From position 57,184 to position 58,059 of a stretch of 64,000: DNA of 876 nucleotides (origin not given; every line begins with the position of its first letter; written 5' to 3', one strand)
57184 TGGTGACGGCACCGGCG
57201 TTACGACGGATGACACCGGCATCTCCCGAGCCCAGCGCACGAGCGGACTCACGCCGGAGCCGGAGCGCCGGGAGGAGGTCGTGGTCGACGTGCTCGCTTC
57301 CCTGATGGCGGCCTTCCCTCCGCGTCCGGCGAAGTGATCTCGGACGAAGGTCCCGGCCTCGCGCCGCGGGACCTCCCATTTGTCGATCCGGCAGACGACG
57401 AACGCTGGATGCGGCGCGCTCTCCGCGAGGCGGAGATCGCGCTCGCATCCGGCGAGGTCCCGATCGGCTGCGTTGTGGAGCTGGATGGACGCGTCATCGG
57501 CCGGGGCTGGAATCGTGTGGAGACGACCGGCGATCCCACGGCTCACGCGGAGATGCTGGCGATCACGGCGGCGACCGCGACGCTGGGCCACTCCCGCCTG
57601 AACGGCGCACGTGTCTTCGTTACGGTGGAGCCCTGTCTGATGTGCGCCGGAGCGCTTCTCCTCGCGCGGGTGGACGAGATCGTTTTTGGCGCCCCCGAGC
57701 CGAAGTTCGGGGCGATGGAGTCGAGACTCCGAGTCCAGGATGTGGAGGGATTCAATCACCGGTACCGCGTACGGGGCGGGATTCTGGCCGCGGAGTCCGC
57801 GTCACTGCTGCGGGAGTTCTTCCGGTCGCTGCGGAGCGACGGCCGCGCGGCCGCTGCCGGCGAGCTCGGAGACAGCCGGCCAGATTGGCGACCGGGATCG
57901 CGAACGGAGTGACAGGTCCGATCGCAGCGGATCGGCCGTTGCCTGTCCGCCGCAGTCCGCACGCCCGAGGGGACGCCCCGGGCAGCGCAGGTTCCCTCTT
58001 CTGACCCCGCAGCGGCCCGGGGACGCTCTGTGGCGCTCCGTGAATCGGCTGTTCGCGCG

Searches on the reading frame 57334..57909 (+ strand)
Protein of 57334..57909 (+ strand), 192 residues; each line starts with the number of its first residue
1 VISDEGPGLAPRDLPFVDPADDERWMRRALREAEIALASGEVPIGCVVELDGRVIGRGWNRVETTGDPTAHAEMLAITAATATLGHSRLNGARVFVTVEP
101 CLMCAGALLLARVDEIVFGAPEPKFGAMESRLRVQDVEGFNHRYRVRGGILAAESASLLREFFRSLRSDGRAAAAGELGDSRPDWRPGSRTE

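Call 67: search_protein_families(library=pfam, proteins=[window:57334-57909:+], max_evalue=0.001)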
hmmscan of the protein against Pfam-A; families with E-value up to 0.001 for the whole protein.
window:57334-57909:+ (192 aa): 3 families
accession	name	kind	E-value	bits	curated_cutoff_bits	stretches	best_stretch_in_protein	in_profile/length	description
PF14437.12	MafB19-deam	-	8.3e-35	120.2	27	1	21-167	2-142/142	MafB19-like deaminase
PF00383.29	dCMP_cyt_deam_1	-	2.1e-26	92.2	25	1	21-119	3-101/102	Cytidine and deoxycytidylate deaminase zinc-binding region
PF14439.12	Bd3614-deam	-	1.1e-05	25.8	38.5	1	47-123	14-93/113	Bd3614-like deaminase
